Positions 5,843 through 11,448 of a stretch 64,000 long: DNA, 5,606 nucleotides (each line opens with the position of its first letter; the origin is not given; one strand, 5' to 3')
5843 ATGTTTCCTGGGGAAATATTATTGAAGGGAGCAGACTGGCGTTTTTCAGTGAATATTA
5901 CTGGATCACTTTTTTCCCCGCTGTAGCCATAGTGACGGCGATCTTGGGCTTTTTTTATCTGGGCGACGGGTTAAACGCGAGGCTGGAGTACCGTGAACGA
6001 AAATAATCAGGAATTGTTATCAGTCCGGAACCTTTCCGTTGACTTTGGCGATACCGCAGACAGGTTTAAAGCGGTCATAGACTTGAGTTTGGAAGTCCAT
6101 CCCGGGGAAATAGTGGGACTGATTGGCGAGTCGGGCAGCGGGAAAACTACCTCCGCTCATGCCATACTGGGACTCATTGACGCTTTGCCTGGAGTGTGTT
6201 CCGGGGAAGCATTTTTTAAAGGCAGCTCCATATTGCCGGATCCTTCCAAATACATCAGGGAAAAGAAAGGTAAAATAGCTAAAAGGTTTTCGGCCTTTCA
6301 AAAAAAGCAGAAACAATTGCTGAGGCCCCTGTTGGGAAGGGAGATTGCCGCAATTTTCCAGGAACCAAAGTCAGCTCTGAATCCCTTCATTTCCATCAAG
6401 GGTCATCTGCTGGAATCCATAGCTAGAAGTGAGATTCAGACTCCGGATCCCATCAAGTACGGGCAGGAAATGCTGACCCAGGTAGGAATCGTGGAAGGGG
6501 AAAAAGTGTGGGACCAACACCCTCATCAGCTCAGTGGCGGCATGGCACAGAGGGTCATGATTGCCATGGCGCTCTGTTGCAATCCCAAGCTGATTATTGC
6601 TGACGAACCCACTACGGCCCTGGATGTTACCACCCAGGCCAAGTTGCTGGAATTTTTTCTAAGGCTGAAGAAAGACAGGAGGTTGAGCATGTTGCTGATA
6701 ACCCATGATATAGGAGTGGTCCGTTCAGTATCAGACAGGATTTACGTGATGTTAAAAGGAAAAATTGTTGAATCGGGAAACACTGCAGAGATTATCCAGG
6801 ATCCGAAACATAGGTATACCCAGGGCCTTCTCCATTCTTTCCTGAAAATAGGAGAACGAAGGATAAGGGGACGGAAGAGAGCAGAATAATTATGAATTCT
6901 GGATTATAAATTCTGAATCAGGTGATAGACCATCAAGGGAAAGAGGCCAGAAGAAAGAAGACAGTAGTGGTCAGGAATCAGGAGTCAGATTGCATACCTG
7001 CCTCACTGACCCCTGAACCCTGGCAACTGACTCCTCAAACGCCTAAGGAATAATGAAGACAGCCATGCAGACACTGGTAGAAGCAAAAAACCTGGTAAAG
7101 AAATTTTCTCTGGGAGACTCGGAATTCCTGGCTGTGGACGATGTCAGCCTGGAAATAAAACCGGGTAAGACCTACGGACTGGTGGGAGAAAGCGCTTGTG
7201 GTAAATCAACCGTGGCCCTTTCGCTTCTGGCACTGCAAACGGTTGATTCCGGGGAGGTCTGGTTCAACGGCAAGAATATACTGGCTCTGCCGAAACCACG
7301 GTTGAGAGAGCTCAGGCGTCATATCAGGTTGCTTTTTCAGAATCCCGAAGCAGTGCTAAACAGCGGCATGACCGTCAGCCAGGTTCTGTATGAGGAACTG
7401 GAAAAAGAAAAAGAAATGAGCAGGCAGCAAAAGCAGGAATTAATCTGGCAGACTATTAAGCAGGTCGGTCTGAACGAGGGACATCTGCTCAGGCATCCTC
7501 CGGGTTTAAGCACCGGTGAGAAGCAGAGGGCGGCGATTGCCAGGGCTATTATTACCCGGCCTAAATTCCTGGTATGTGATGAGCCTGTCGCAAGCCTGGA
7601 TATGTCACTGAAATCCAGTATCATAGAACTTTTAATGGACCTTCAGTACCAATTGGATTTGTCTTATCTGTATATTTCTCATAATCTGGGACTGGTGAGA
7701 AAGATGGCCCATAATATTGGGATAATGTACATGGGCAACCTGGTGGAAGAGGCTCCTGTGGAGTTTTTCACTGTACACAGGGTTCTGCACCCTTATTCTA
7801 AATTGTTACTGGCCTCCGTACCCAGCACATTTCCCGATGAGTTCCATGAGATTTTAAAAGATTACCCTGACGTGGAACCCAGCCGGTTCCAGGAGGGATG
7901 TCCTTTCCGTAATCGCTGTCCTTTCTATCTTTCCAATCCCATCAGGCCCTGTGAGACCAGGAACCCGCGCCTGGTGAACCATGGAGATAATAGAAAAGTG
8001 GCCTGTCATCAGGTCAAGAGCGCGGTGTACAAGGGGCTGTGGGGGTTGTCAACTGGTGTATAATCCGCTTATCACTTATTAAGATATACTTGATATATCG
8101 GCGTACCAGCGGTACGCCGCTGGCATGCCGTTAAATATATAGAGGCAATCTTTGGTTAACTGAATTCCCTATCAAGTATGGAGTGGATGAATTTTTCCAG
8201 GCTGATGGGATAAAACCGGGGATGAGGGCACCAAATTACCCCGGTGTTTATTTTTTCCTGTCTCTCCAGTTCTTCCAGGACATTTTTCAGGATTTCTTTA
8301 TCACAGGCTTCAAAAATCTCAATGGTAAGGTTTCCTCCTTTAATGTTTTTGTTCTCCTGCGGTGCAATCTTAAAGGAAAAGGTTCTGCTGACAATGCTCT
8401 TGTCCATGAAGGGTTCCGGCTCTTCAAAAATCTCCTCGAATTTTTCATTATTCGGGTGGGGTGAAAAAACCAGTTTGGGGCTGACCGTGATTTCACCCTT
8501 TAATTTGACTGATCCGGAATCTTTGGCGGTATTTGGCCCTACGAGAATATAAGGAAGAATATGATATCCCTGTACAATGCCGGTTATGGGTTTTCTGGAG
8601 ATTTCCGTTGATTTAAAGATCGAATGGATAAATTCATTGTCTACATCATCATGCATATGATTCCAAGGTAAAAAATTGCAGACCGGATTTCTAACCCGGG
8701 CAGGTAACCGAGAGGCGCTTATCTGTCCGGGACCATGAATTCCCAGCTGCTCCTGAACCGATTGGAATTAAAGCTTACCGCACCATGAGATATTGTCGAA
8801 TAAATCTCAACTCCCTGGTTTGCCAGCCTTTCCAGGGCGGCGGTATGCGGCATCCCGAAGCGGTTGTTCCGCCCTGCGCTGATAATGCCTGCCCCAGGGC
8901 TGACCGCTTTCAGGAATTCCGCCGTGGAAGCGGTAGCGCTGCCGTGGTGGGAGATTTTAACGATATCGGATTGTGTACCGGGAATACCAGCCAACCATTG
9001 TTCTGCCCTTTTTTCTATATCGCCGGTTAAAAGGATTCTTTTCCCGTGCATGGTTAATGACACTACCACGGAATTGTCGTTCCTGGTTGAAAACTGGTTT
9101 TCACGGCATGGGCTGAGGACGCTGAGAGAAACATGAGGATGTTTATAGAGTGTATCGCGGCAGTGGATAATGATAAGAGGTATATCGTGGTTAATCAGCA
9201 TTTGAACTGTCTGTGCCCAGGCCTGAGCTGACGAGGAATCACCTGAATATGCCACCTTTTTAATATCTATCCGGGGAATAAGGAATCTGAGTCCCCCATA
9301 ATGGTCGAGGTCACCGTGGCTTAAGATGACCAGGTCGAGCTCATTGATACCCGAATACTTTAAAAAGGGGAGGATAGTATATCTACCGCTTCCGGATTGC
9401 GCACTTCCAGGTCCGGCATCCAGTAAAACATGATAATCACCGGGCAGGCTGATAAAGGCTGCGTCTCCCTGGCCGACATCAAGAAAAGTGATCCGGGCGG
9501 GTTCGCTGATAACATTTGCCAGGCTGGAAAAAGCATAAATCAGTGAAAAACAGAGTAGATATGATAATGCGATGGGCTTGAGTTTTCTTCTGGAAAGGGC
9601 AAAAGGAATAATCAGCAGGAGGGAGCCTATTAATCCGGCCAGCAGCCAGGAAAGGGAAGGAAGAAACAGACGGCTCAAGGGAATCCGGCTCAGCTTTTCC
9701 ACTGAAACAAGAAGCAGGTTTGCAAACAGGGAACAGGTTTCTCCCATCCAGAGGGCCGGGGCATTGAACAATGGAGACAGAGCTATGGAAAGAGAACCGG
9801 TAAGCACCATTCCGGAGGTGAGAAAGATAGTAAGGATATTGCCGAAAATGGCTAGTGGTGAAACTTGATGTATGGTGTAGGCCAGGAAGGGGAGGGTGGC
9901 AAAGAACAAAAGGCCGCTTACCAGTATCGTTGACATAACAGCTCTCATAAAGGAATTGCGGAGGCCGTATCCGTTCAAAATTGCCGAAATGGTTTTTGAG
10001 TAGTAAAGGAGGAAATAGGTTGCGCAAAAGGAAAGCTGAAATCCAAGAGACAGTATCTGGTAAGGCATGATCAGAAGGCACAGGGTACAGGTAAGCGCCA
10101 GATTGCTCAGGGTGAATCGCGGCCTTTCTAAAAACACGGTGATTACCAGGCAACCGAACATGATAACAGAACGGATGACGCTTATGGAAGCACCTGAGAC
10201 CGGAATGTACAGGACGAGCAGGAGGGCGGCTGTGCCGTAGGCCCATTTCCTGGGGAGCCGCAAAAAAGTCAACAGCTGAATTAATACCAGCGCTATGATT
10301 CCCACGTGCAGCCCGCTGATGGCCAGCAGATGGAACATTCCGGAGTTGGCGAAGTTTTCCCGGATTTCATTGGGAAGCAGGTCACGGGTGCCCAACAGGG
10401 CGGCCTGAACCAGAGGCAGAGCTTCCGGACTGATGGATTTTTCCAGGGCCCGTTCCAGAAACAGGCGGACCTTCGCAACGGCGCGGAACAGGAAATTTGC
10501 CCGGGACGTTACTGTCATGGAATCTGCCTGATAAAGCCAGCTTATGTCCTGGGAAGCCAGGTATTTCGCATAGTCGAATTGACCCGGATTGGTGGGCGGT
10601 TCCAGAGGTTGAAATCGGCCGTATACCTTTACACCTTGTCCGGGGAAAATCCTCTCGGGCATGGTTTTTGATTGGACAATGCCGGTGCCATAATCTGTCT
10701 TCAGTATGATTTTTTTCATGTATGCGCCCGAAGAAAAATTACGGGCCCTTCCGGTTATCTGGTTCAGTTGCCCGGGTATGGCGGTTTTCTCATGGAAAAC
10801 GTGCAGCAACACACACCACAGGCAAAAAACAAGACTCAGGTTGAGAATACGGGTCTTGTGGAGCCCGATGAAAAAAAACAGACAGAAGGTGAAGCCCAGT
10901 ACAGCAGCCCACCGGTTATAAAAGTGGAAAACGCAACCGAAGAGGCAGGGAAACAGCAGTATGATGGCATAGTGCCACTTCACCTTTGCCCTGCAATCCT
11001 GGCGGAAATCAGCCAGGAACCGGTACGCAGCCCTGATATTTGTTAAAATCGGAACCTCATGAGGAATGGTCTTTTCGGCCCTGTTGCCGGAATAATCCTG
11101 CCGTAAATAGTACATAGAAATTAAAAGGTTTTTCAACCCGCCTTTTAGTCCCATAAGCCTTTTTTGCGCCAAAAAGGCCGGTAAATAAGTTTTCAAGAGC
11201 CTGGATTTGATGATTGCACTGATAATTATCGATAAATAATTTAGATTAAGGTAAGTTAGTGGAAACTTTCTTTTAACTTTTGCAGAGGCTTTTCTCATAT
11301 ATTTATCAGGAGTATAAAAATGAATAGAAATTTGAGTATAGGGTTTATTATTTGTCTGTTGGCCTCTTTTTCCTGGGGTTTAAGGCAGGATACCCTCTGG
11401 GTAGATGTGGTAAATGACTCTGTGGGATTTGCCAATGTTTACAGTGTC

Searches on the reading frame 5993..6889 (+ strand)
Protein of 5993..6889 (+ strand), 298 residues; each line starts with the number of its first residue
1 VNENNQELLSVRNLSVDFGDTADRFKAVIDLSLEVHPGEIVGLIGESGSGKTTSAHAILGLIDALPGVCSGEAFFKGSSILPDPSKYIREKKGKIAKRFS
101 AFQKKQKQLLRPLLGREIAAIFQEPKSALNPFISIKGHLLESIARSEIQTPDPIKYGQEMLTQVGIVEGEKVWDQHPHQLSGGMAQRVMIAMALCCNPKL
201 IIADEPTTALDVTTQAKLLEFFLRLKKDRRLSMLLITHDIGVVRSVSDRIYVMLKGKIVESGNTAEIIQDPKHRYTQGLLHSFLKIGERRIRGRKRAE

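Call 20: search_protein_families(library=pfam, proteins=[window:5993-6889:+], max_evalue=0.001)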
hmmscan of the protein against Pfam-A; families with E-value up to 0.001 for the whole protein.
window:5993-6889:+ (298 aa): 3 families
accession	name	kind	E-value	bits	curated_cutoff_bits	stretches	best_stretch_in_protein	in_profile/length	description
PF00005.33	ABC_tran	-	1.3e-25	91.1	25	1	30-208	3-137/137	ABC transporter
PF08352.17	oligo_HPY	-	8.4e-07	29.7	27.1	1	259-291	1-33/65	Oligopeptide/dipeptide transporter, C-terminal region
PF13304.12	AAA_21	-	8.8e-06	26.4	27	0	190-243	249-303/304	AAA domain, putative AbiEii toxin, Type IV TA system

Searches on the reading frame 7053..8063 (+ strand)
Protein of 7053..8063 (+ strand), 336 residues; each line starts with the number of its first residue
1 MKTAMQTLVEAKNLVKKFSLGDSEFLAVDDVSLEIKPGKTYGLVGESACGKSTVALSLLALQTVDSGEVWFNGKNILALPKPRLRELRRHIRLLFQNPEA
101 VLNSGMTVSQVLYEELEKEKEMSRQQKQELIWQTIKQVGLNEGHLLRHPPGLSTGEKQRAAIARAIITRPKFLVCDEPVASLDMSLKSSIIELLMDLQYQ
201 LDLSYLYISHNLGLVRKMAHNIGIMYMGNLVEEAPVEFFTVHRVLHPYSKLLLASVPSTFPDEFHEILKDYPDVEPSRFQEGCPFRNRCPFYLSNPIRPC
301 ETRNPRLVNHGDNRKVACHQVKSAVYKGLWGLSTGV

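Call 20: search_protein_families(library=pfam, proteins=[window:7053-8063:+], max_evalue=0.001)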
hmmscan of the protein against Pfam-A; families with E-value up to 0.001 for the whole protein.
window:7053-8063:+ (336 aa): 2 families
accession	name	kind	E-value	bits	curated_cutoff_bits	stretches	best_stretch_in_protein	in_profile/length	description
PF00005.33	ABC_tran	-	1e-28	101.1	25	1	29-180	2-137/137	ABC transporter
PF08352.17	oligo_HPY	-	7.7e-10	39.5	27.1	1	231-291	1-60/65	Oligopeptide/dipeptide transporter, C-terminal region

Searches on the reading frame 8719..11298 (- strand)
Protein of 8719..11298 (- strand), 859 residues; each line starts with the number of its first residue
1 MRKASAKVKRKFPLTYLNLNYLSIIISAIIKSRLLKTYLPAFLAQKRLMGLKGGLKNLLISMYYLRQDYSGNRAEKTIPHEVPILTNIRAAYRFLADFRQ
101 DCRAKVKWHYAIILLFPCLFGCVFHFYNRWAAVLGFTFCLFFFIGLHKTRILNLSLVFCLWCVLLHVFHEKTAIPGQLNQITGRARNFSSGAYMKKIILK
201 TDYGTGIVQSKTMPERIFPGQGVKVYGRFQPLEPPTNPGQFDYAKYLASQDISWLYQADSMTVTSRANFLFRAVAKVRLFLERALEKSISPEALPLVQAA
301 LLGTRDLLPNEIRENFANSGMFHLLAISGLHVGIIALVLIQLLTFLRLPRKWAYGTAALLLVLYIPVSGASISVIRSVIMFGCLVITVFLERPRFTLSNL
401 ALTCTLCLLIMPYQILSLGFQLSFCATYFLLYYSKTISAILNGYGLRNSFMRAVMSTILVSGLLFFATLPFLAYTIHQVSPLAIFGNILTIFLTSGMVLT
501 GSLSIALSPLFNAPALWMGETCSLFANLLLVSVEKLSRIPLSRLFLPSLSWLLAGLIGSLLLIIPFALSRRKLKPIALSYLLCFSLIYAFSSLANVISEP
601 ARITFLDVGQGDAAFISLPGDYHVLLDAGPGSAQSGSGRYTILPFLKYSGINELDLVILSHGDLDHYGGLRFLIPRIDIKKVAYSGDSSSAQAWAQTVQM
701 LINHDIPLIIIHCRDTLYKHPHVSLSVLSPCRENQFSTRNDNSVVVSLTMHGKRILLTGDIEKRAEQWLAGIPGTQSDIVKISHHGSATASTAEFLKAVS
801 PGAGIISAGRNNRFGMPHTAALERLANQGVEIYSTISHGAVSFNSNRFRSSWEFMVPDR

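Call 20: search_protein_families(library=pfam, proteins=[window:8719-11298:-], max_evalue=0.001)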
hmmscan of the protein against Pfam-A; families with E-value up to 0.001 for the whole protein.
window:8719-11298:- (859 aa): 4 families
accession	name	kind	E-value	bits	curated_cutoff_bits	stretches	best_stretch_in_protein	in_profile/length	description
PF03772.21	Competence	-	1.8e-48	165.7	23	1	301-570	2-269/270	Competence protein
PF00753.33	Lactamase_B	-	8.7e-18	65.4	22.7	1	607-809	2-195/196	Metallo-beta-lactamase superfamily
PF13567.11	DUF4131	-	3.9e-12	46.6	31.6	1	213-255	115-156/165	Domain of unknown function (DUF4131)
PF12706.13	Lactamase_B_2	-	4.6e-06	26.8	27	1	624-763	3-145/200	Beta-lactamase superfamily domain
